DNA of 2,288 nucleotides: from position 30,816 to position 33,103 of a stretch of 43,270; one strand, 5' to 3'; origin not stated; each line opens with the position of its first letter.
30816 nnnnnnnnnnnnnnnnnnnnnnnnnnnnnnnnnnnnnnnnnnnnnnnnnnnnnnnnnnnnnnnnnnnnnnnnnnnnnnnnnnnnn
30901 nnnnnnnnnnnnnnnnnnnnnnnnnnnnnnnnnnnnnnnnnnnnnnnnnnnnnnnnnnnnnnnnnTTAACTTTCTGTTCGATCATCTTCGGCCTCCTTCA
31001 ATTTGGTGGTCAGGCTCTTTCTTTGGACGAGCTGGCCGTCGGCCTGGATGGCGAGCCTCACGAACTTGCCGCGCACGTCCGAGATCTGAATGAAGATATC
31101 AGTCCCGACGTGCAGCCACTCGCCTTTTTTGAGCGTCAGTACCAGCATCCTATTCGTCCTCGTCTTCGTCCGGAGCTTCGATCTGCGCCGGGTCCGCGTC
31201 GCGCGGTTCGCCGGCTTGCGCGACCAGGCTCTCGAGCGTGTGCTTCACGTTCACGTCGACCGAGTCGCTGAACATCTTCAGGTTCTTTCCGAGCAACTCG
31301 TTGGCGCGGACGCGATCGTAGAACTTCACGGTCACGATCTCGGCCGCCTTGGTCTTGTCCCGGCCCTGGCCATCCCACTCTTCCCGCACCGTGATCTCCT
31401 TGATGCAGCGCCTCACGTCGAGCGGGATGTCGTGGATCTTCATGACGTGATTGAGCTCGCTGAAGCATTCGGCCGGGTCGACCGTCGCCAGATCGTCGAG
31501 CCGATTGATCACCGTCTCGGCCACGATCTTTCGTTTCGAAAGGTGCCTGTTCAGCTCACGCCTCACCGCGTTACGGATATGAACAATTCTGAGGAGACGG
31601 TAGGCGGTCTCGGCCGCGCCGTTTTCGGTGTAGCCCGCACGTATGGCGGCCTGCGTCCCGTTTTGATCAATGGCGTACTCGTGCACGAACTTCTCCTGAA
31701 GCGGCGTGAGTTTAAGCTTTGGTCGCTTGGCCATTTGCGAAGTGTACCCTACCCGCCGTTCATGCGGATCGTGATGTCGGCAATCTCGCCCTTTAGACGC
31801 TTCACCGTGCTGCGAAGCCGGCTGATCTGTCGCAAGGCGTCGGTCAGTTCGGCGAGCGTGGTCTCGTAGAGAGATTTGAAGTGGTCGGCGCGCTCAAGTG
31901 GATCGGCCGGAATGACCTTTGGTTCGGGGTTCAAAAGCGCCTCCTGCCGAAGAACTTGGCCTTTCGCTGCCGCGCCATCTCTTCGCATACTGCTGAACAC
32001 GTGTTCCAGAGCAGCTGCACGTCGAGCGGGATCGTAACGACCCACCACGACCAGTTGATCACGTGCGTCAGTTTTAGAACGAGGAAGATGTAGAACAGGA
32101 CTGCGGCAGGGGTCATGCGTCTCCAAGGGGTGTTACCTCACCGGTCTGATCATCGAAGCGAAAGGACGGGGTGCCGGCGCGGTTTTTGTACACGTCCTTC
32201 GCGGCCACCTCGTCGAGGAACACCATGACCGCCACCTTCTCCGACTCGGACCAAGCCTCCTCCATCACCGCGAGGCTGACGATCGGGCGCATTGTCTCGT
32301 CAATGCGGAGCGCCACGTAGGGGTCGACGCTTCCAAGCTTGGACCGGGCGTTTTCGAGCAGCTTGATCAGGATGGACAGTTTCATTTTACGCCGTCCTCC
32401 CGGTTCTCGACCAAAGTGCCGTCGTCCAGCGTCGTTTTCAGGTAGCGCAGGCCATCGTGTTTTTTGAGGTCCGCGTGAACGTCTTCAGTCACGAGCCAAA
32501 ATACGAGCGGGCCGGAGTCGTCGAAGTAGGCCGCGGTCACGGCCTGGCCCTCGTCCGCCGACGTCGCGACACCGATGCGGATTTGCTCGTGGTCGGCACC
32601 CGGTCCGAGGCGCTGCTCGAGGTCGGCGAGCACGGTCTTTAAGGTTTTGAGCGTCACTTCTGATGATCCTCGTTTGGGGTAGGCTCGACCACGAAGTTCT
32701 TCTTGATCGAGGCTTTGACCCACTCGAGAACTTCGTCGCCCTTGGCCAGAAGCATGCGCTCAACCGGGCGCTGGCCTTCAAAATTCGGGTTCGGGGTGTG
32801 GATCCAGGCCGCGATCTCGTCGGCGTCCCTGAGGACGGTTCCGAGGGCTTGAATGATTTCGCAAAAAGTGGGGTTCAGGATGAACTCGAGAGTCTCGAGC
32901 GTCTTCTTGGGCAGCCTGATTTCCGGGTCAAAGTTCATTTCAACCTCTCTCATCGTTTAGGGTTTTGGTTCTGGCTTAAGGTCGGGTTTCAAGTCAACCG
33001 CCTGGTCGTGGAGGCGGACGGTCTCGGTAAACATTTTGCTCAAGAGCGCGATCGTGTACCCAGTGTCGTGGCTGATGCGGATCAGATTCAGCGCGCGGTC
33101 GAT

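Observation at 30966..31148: Phage-encoded CsrA/RsmA-like protein embedded in the terminase cluster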

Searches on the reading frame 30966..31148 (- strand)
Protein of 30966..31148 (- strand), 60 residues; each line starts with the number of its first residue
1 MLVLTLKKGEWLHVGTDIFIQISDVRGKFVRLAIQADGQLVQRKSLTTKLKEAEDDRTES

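Call 3: search_protein_families(library=pfam, proteins=[window:30966-31148:-], max_evalue=1)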
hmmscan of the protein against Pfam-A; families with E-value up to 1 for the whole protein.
window:30966-31148:- (60 aa): 1 family
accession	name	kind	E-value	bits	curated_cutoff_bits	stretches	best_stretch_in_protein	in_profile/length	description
PF02599.21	CsrA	-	3.6e-11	43.3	27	1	1-51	1-52/53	Global regulator protein family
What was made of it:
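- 30966..31148 (-): CsrA-like gene (60 aa), the finding. Pfam CsrA 43.3 bits against a cut-off of 27 (call 3).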

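Call 4: search_protein_families(library=phrogs, proteins=[window:30966-31148:-], max_evalue=1)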
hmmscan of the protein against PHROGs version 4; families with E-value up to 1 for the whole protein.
window:30966-31148:- (60 aa): 5 families
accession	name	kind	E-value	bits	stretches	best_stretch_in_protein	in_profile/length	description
phrog_9500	-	transcription regulation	2.2e-07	31.8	1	1-56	1-57/65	CsrA-like regulator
phrog_5527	-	transcription regulation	7.3e-07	30.3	1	1-45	1-46/123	transcriptional regulator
phrog_31572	-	unknown function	0.00014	22.8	1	1-48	1-49/105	-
phrog_8397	-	transcription regulation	0.00081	20.3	1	2-46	3-46/64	CsrA-like regulator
phrog_8779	-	unknown function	0.21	12.5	1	20-44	28-52/76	-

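Call 5: search_solved_structures(query=window:30966-31148:-, max_evalue=10, show_alignments=3)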
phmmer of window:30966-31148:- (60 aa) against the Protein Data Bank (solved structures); distinct sequences matched with E-value up to 10: 9.
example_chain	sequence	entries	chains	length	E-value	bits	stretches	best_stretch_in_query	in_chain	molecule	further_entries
1vpz_A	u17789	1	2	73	0.00017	25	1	1-56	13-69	Carbon storage regulator homolog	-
2jpp_A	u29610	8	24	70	0.0003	24.3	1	1-46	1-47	Translational repressor | Carbon storage regulator homolog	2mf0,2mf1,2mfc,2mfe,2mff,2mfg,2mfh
7yr6_E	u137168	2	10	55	0.00037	23.9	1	1-49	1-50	Translational regulator CsrA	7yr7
1y00_A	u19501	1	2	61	0.0019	21.8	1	1-51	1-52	Carbon storage regulator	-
2bti_A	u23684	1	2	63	0.0022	21.6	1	1-51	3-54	CARBON STORAGE REGULATOR HOMOLOG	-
5z38_F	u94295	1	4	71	0.0032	21.1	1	1-51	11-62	wild type CsrA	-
5z38_E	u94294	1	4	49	0.0079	19.8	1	1-39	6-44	Truncated-CsrA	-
5dmb_D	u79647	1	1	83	0.023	18.4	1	2-47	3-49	Carbon storage regulator homolog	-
1t3o_A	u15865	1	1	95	0.025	18.3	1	1-52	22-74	Carbon storage regulator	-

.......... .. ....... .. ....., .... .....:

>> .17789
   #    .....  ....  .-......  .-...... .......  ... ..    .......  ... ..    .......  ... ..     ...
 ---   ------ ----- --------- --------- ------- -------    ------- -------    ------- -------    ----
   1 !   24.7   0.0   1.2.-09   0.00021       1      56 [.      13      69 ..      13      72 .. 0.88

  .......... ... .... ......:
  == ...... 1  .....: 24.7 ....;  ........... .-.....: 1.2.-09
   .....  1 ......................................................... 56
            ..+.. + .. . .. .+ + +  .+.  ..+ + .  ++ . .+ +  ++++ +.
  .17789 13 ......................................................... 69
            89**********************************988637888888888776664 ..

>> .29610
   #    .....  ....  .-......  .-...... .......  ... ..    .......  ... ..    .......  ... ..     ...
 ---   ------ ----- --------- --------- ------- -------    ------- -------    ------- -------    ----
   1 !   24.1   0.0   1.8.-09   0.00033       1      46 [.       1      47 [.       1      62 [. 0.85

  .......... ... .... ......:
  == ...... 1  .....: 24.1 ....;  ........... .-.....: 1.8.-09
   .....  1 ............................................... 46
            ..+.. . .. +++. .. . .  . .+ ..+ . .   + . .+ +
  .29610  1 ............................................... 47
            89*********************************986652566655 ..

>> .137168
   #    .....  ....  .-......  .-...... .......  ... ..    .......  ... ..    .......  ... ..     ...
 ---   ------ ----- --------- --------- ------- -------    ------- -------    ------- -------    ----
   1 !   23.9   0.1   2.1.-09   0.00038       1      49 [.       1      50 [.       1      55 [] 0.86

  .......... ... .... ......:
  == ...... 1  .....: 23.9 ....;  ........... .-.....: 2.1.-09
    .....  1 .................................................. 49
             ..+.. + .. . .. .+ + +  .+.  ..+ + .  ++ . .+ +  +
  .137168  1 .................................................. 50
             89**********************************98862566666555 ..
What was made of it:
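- Checked: PDB sequence search finds only CsrA/RsmA/RsmE entries (call 5).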

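Call 7: search_dna_similar(query=window:30966-31148:-, collection=phages, mode=protein, max_evalue=0.01, max_rows=40)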
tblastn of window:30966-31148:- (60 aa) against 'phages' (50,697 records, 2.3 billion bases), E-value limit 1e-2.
No match.
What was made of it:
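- Closest known: Canonical phage-borne CsrA/RsmM. Different: It is invisible to tblastn against 50,697 phage records (call 7).
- Tried and rejected: tblastn against 50,697 phage records: none (call 7).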

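Call 12: find_related_loci(query=window:30966-31148:-, collection=viral_contigs, flank=6000)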
Query window:30966-31148:- (60 aa) in viral_contigs; peptide patterns used: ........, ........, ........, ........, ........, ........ (x = any residue, [..] = any of these).
63 stretches matched a pattern, but none encodes a relative of the query by tblastn (E <= 1e-3).
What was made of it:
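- Tried and rejected: IMG/VR peptide-pattern scan: none (call 12).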

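Call 13: find_homologous_proteins(query=window:30966-31148:-, max_evalue=0.001)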
Query window:30966-31148:- (60 aa): 1 proteins with E <= 0.001 among 1 candidates.
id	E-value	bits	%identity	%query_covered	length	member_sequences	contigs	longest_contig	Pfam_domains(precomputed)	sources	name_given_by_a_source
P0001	2.4e-30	120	100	100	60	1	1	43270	PF02599.22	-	-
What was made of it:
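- Tried and rejected: Word-indexed 5.8-billion-protein search: itself only (call 13).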

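Call 22: search_protein_representatives(protein=window:30966-31148:-)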
Query: 60 residues. Proteins with E-value up to 0.001 (for the whole library): 28; up to 1e-10: 1; up to 1e-30: 1. The best 28 are listed.
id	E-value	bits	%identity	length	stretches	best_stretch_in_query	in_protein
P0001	7.7e-31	119.7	100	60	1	1-60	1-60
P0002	1.1e-07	47.5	51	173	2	2-40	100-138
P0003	9.7e-07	44.5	38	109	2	1-41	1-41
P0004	1.4e-06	44.0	43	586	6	3-41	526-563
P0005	5.8e-06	42.1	42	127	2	2-45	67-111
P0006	6.8e-06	41.9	53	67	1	1-56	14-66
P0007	1.2e-05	41.1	39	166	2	1-56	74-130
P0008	1.3e-05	41.0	42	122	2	1-41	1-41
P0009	1.9e-05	40.5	40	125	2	2-40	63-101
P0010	4.6e-05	39.3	38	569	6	3-41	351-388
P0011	9.6e-05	38.3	53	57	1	1-43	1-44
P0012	1.9e-04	37.4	45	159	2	1-39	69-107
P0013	2.6e-04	37.0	32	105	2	1-54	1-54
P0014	2.7e-04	36.9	44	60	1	1-57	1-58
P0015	2.8e-04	36.8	41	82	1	1-54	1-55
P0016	3.1e-04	36.7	45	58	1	1-55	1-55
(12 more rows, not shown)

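Call 50: predict_structure(alignment_id=A4)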
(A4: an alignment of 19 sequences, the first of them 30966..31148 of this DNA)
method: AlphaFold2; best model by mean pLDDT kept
length: 60 residues; sequences in the alignment: 19
mean_pLDDT: 78.2   pTM: 0.48
mean pLDDT of the five models: 78.2, 74.6, 74.2, 71.6, 69.8
residues with pLDDT >= 90: 19; 70-90: 18; 50-70: 23; < 50: 0
segments of 3 or more residues with pLDDT < 50: none
pLDDT, mean of each block of 10 residues (from residue 1): 87 90 92 80 57 63
secondary structure, 60 per line:
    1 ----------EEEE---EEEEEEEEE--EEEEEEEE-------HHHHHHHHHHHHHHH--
elements in order: E11-14 E18-26 E29-36 H44-58
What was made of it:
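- On CsrA/RsmA family (Pfam PF02599): The N-terminal and 40-43 segments have no strand assignment in the single-chain model (call 50). The lack of strand assignment for the beta1 and beta5 segments in the monomer model is compatible with a dimer but is not proof (call 50).
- Residues 2-7 and 40-43 (the beta1 and beta5 positions) get no strand assignment in the single-chain model, which is compatible with a strand-exchanged dimer (call 50).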

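Call 55: fold_search(model_id=the predicted structure, library=pdb)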
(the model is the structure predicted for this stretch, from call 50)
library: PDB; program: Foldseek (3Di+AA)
matches with E <= 10: 92; with E <= 0.001: 0
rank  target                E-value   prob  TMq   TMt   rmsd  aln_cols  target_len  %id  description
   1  1vpz_B                1.3e-03  1.00  0.58  0.62   4.1        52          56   33  Crystal structure of a putative carbon storage regulator protein (csra, pa0905) from pseudomonas aeruginosa at 2.05 A  (released 2004-12-14)
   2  2mfc_MODEL_1_A        1.8e-03  1.00  0.57  0.58   4.3        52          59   38  Csr/Rsm protein-RNA recognition - A molecular affinity ruler: RsmZ(SL1)/RsmE(dimer) 2:1 complex (released 2014-02-26)
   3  2bti_B                1.9e-03  1.00  0.58  0.61   4.3        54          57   28  Structure-function studies of the RmsA CsrA post-transcriptional global regulator protein family reveals a class of RN (released 2006-01-04)
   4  5z38_F                2.0e-03  1.00  0.59  0.61   4.3        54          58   28  Crystal structure of CsrA bound to CesT (released 2018-04-04)
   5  5z38_H                2.3e-03  1.00  0.58  0.62   4.5        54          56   28  Crystal structure of CsrA bound to CesT (released 2018-04-04)
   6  1vpz_A                3.2e-03  1.00  0.59  0.62   4.5        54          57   31  Crystal structure of a putative carbon storage regulator protein (csra, pa0905) from pseudomonas aeruginosa at 2.05 A  (released 2004-12-14)
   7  5z38_J                5.4e-03  1.00  0.61  0.66   4.1        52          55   29  Crystal structure of CsrA bound to CesT (released 2018-04-04)
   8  5z38_L                5.4e-03  1.00  0.60  0.66   5.1        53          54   26  Crystal structure of CsrA bound to CesT (released 2018-04-04)
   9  2bti_A                5.4e-03  1.00  0.59  0.61   4.8        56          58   27  Structure-function studies of the RmsA CsrA post-transcriptional global regulator protein family reveals a class of RN (released 2006-01-04)
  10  2jpp_MODEL_1_A        6.6e-03  1.00  0.57  0.64   4.0        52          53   38  Structural basis of RsmA/CsrA RNA recognition: Structure of RsmE bound to the Shine-Dalgarno sequence of hcnA  (released 2007-08-21)
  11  5z38_I                1.0e-02  1.00  0.58  0.79   1.1        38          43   34  Crystal structure of CsrA bound to CesT (released 2018-04-04)
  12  5z38_E                2.3e-02  1.00  0.57  0.82   0.8        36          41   36  Crystal structure of CsrA bound to CesT (released 2018-04-04)
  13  5dmb_D                3.9e-02  1.00  0.57  0.48   4.8        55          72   31  Crystal structure of a translational regulator bound to a flagellar assembly factor (released 2016-08-24)
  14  7yr6_B                4.8e-02  0.99  0.54  0.59   4.3        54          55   31  Cryo-EM structure of Pseudomonas aeruginosa RsmZ RNA in complex with two RsmA protein dimers (released 2023-05-17)
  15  1y00_MODEL_1_A        2.1e-01  0.85  0.46  0.45   4.8        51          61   29  Solution structure of the Carbon Storage Regulator protein CsrA (released 2005-06-21)
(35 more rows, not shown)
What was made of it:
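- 30966..31148 (-): AF2 mean pLDDT 78, and the Foldseek top 15 hits are all CsrA/RsmA/RsmE (calls 50, 55).
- On CsrA/RsmA family (Pfam PF02599): The Foldseek top 15 hits are all CsrA/RsmA/RsmE (probability 1.00 for the first 13), then a gap to probability 0.15 (call 55).
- Checked: The Foldseek top 15 hits are all CsrA-family chains (call 55).
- The next hit has probability 0.15 (call 55). CsrA-protein partnerships are known from solved structures (5dmb, 5z38, seen in calls 5 and 55).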

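Call 58: search_protein_families(library=ncbifam, proteins=[window:30966-31148:-, P0016], max_evalue=1)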
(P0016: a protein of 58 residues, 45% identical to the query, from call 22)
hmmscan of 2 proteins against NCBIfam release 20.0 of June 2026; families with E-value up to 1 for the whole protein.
window:30966-31148:- (60 aa): 3 families
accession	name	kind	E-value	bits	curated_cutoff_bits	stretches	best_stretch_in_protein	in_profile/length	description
NF002469.0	PRK01712.1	equivalog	1.9e-08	34.2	73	1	1-54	1-55/65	carbon storage regulator CsrA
TIGR00202.1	csrA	equivalog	7.2e-07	29.3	70.1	1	1-53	1-54/69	carbon storage regulator CsrA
TIGR00739.1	yajC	equivalog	0.11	12.7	44.2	1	5-46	37-78/84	preprotein translocase subunit YajC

P0016 (58 aa): 3 families
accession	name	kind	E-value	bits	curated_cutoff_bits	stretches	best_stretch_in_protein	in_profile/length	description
NF002469.0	PRK01712.1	equivalog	3.2e-11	43.1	73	1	1-44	1-45/65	carbon storage regulator CsrA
TIGR00202.1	csrA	equivalog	5.9e-09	36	70.1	1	1-44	1-45/69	carbon storage regulator CsrA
NF001844.0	PRK00568.1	equivalog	0.0098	15.9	106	1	1-38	1-38/76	carbon storage regulator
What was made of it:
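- On CsrA equivalog (NCBIfam TIGR00202 / NF002469: housekeeping carbon storage regulator): 34.2 bits against 73, and 29.3 against 70.1 (call 58).
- NCBIfam CsrA equivalog cut-offs are missed by a wide margin (34 against 73 bits; call 58).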

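Call 75: find_encoding_contigs(protein=window:30966-31148:-, flank=2000, max_places=3)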
Protein window:30966-31148:- (60 aa): 1 contig read that carries it; 1 place shown.
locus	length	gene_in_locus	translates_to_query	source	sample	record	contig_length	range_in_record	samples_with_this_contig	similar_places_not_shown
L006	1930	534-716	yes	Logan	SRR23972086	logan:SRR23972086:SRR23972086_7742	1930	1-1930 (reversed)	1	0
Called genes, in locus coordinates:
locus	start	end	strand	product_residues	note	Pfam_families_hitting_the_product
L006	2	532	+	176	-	?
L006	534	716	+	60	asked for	PF02599:CsrA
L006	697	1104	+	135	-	-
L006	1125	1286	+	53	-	-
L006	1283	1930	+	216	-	?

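Call 87: search_protein_families(library=pfam, proteins=[P0016], max_evalue=0.01)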
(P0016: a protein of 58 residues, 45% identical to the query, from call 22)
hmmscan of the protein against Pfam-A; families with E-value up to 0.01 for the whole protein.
P0016 (58 aa): 1 family
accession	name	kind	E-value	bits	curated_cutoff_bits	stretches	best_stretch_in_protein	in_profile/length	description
PF02599.21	CsrA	-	4.7e-13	49.3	27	1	1-44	1-45/53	Global regulator protein family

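Call 97: search_protein_families(library=phrogs, proteins=[P0016], max_evalue=0.01)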
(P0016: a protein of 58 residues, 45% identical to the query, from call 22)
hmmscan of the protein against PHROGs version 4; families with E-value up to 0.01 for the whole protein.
P0016 (58 aa): 4 families
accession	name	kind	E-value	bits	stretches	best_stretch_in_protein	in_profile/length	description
phrog_9500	-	transcription regulation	8.5e-11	42.7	1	1-44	1-45/65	CsrA-like regulator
phrog_5527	-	transcription regulation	7.5e-08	33.5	1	1-44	1-45/123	transcriptional regulator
phrog_31572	-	unknown function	3.9e-05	24.6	1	1-45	1-46/105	-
phrog_8397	-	transcription regulation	0.0081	17.1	1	2-50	3-50/64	CsrA-like regulator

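Call 100: search_protein_families(library=padloc, proteins=[window:30966-31148:-], max_evalue=0.01)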
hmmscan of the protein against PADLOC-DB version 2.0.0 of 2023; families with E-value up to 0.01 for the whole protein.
window:30966-31148:- (60 aa): 0 families

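Call 103: find_related_loci(query=A7, collection=metagenome_contigs, flank=4000)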
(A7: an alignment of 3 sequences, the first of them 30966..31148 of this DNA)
Query A7 (60 aa) in metagenome_contigs; peptide patterns used: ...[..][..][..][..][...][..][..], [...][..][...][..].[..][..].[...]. (x = any residue, [..] = any of these).
55 stretches matched a pattern; 1 encode a relative of the query (tblastn E <= 1e-3); 1 distinct loci.
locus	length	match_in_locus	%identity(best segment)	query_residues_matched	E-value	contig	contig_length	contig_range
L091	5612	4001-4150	44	1-49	5e-8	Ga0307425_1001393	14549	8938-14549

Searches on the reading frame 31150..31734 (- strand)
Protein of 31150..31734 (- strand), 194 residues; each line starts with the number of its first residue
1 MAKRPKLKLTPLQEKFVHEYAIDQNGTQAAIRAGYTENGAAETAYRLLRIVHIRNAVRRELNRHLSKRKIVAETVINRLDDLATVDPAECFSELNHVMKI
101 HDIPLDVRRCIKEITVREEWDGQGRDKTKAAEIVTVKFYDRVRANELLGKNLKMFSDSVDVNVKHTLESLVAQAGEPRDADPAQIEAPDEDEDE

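Call 3: search_protein_families(library=pfam, proteins=[window:31150-31734:-], max_evalue=1)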
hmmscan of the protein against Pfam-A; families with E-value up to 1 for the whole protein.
window:31150-31734:- (194 aa): 2 families
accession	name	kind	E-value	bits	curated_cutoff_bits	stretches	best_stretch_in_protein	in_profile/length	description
PF03592.21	Terminase_2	-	1.6e-29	103.8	26.1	1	9-163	1-139/141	Terminase small subunit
PF03685.18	UPF0147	-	0.18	12.3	23.6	0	88-115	6-33/81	Uncharacterised protein family (UPF0147)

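Call 4: search_protein_families(library=phrogs, proteins=[window:31150-31734:-], max_evalue=1)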
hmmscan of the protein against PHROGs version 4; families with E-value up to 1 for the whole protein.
window:31150-31734:- (194 aa): 7 families
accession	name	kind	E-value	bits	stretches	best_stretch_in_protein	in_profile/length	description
phrog_51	-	head and packaging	2.2e-30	107.3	1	3-180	83-238/261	terminase small subunit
phrog_17390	-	unknown function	1.9e-11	44.7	1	8-61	2-55/69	-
phrog_2606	-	head and packaging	1e-09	39.2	1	8-83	88-164/310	terminase small subunit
phrog_641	-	head and packaging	0.00024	22.6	1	9-63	3-57/162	terminase small subunit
phrog_5334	-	head and packaging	0.047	14.9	1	13-58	21-67/162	terminase small subunit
phrog_1595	-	head and packaging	0.054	14.6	1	8-43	3-38/164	terminase small subunit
phrog_35497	-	other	0.24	11.6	1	15-114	69-163/270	esterase/lipase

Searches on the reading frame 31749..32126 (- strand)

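Call 3: search_protein_families(library=pfam, proteins=[window:31749-32126:-], max_evalue=1)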
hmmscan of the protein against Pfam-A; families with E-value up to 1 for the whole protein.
window:31749-32126:- (125 aa): 0 families

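Call 4: search_protein_families(library=phrogs, proteins=[window:31749-32126:-], max_evalue=1)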
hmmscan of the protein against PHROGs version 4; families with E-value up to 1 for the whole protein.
window:31749-32126:- (125 aa): 4 families
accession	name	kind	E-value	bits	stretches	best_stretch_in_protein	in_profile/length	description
phrog_27911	-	unknown function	0.12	13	1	80-120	176-216/249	-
phrog_22889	-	unknown function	0.19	12.7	1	91-123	13-45/63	-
phrog_27624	-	unknown function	0.23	12.1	1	46-109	97-160/225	-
phrog_30686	-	unknown function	0.24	13.1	1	81-118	39-76/109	-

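Call 100: search_protein_families(library=padloc, proteins=[window:31749-32126:-], max_evalue=0.01)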
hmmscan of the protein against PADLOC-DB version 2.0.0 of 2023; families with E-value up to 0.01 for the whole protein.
window:31749-32126:- (125 aa): 0 families

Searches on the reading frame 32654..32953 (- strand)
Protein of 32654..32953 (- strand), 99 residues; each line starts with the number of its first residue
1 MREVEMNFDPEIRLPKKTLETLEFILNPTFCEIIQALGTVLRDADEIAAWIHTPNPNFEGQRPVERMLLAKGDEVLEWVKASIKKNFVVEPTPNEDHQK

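Call 54: search_protein_families(library=pfam, proteins=[window:32654-32953:-], max_evalue=0.01)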
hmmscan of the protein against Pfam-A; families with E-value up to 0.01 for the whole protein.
window:32654-32953:- (99 aa): 1 family
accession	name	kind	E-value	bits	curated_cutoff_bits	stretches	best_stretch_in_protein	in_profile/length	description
PF09722.15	Xre_MbcA_ParS_C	-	3.2e-07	30.6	24.5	1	37-76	2-42/51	Antitoxin Xre/MbcA/ParS C-terminal toxin-binding domain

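Call 100: search_protein_families(library=padloc, proteins=[window:32654-32953:-], max_evalue=0.01)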
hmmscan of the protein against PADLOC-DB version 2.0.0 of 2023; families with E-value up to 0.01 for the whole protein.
window:32654-32953:- (99 aa): 0 families
